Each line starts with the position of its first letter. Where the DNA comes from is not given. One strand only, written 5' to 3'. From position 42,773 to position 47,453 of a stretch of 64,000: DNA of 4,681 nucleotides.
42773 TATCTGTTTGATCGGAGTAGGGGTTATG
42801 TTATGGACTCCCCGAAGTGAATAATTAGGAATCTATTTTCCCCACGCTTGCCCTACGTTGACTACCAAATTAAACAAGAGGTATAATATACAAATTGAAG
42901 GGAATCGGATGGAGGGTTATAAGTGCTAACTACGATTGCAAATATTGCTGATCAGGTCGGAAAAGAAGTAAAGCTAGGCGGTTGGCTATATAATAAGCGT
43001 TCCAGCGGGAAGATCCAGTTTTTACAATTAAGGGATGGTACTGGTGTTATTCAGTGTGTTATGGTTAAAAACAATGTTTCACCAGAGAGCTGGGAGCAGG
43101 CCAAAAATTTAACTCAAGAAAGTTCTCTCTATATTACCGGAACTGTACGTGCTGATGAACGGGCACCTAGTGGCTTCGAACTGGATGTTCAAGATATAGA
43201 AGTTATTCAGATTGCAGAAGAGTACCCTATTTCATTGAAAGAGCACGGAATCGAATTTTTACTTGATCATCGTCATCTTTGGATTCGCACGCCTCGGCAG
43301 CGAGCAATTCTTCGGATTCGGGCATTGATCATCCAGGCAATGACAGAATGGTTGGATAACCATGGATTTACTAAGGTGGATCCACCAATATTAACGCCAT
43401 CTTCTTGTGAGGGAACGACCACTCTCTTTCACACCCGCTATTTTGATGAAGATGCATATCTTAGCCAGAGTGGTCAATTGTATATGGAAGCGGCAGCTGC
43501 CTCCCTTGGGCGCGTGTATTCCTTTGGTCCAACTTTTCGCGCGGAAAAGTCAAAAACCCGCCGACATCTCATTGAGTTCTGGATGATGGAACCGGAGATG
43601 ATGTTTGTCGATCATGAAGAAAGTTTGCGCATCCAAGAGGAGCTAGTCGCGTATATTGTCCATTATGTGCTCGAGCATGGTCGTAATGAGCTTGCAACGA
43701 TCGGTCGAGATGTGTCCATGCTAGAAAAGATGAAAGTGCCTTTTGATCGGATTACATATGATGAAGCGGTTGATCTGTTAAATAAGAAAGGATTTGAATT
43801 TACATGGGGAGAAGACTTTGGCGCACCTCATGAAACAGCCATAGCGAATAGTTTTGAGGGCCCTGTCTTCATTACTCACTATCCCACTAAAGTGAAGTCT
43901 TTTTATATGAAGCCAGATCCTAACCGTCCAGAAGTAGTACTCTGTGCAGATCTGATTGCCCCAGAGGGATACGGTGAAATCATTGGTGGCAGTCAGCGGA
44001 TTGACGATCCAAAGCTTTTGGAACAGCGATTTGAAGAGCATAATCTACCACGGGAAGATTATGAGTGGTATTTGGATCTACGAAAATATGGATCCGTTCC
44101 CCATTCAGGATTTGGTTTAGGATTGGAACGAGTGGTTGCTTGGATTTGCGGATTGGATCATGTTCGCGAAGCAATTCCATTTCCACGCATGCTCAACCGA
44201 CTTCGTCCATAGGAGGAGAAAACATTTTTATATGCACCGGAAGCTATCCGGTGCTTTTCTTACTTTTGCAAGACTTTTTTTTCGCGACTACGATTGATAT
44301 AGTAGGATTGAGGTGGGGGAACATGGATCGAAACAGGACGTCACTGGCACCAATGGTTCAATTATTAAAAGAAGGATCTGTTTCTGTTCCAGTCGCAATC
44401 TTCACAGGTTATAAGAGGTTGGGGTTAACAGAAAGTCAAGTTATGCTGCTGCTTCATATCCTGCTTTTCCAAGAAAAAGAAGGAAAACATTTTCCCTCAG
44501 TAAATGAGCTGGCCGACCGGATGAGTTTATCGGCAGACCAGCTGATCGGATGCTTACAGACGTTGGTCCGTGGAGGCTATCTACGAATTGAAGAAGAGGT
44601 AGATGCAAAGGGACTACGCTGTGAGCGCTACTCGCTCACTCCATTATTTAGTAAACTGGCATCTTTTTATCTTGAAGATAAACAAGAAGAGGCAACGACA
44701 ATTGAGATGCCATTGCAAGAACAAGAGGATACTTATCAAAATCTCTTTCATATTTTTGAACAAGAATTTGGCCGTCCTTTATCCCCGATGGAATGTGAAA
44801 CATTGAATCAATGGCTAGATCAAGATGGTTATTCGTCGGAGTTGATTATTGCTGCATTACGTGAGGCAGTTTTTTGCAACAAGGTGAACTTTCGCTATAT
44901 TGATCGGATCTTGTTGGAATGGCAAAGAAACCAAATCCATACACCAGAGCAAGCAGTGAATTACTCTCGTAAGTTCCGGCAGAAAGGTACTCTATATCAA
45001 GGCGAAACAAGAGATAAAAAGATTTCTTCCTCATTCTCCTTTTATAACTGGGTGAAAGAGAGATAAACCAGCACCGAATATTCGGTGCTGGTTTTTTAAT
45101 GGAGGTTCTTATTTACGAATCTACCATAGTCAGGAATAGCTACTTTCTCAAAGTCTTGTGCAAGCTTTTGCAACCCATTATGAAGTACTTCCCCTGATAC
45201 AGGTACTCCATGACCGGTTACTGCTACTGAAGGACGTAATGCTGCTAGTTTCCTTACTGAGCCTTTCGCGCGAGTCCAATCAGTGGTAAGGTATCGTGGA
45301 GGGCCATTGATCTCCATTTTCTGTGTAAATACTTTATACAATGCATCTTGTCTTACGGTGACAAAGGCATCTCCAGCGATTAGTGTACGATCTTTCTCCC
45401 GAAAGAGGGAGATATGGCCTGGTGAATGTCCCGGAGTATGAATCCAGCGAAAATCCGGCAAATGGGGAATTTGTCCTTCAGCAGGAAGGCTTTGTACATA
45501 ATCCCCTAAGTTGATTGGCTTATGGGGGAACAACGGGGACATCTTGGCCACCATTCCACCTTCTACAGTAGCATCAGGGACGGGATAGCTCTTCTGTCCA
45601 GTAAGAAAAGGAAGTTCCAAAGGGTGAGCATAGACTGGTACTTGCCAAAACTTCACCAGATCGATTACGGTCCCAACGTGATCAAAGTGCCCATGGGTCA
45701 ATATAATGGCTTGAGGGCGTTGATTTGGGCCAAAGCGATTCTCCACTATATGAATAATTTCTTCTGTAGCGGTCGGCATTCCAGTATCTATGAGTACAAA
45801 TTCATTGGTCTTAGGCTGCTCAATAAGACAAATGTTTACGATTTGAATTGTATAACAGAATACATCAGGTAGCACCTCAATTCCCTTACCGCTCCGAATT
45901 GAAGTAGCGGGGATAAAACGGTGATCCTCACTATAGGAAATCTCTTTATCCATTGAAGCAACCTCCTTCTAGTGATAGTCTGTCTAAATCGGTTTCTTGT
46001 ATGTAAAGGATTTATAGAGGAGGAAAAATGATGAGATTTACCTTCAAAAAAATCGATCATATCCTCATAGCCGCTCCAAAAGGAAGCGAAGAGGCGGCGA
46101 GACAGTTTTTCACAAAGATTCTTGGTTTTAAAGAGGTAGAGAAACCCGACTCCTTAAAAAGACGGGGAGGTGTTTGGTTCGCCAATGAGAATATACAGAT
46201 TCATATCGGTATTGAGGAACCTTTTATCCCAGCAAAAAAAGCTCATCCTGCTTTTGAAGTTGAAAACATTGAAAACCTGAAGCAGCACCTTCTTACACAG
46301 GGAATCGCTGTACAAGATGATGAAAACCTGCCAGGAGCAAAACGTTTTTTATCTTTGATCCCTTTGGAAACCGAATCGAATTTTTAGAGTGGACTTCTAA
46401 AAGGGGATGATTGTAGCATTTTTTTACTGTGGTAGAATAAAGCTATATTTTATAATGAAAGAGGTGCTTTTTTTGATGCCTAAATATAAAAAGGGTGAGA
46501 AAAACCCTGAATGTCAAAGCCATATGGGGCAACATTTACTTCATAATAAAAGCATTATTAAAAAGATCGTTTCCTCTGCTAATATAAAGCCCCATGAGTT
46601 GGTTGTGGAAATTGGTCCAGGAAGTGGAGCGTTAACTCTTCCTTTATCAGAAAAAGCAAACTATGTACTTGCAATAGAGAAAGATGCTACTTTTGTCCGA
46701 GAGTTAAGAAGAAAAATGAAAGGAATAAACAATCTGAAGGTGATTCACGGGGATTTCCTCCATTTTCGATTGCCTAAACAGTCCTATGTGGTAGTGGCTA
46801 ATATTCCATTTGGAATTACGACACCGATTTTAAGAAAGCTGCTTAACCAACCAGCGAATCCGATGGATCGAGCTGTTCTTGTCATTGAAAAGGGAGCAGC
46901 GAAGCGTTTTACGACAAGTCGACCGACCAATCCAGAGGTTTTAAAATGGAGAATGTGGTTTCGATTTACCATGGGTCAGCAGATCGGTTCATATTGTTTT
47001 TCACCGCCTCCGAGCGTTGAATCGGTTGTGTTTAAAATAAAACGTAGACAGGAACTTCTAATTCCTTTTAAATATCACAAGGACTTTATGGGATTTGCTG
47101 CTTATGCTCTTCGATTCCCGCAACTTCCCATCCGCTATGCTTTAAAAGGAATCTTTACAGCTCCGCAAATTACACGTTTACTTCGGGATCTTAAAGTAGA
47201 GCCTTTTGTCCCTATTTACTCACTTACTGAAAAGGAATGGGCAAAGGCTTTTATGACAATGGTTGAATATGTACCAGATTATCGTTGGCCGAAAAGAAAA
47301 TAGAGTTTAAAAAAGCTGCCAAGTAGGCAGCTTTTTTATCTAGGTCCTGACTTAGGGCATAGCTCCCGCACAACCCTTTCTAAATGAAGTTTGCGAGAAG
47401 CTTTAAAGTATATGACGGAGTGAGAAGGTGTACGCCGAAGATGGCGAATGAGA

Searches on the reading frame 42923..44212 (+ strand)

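Call 48: search_protein_families(library=pfam, proteins=[window:42923-44212:+], max_evalue=0.00001)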
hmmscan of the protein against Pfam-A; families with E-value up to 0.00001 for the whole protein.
window:42923-44212:+ (429 aa): 2 families
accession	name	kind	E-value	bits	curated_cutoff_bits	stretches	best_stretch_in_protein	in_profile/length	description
PF00152.25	tRNA-synt_2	-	4.3e-78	262.9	25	1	111-423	3-307/308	tRNA synthetases class II (D, K and N)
PF01336.31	tRNA_anti-codon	-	5.3e-17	62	27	1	16-95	1-75/75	OB-fold nucleic acid binding domain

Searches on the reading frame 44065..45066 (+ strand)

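Call 48: search_protein_families(library=pfam, proteins=[window:44065-45066:+], max_evalue=0.00001)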
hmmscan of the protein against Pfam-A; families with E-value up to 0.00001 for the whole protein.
window:44065-45066:+ (333 aa): 3 families
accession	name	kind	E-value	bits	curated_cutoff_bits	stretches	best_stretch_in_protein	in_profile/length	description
PF07261.16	DnaB_2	-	2.5e-29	101.2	22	1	228-300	1-73/74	Replication initiation and membrane attachment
PF21984.2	DnaD_N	-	4e-27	94.8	27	1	108-208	1-99/101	DnaD N-terminal domain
PF13730.12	HTH_36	-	3.4e-07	30.4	25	1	120-173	2-55/55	Helix-turn-helix domain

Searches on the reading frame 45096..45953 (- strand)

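Call 48: search_protein_families(library=pfam, proteins=[window:45096-45953:-], max_evalue=0.00001)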
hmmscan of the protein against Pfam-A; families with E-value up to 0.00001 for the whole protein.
window:45096-45953:- (285 aa): 2 families
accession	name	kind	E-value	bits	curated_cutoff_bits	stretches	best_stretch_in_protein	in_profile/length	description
PF00753.33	Lactamase_B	-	7e-35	121.2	22.7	1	38-248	5-196/196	Metallo-beta-lactamase superfamily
PF12706.13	Lactamase_B_2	-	1.4e-06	28.5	27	1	76-157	25-109/200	Beta-lactamase superfamily domain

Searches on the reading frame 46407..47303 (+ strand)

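Call 48: search_protein_families(library=pfam, proteins=[window:46407-47303:+], max_evalue=0.00001)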
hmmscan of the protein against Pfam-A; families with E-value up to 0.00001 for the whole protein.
window:46407-47303:+ (298 aa): 2 families
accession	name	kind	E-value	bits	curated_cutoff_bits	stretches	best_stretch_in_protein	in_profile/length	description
PF00398.26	RrnaAD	-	5.1e-48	163.9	24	1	38-284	6-260/263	Ribosomal RNA adenine dimethylase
PF13649.12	Methyltransf_25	-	2.9e-06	28.3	27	1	66-132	1-70/97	Methyltransferase domain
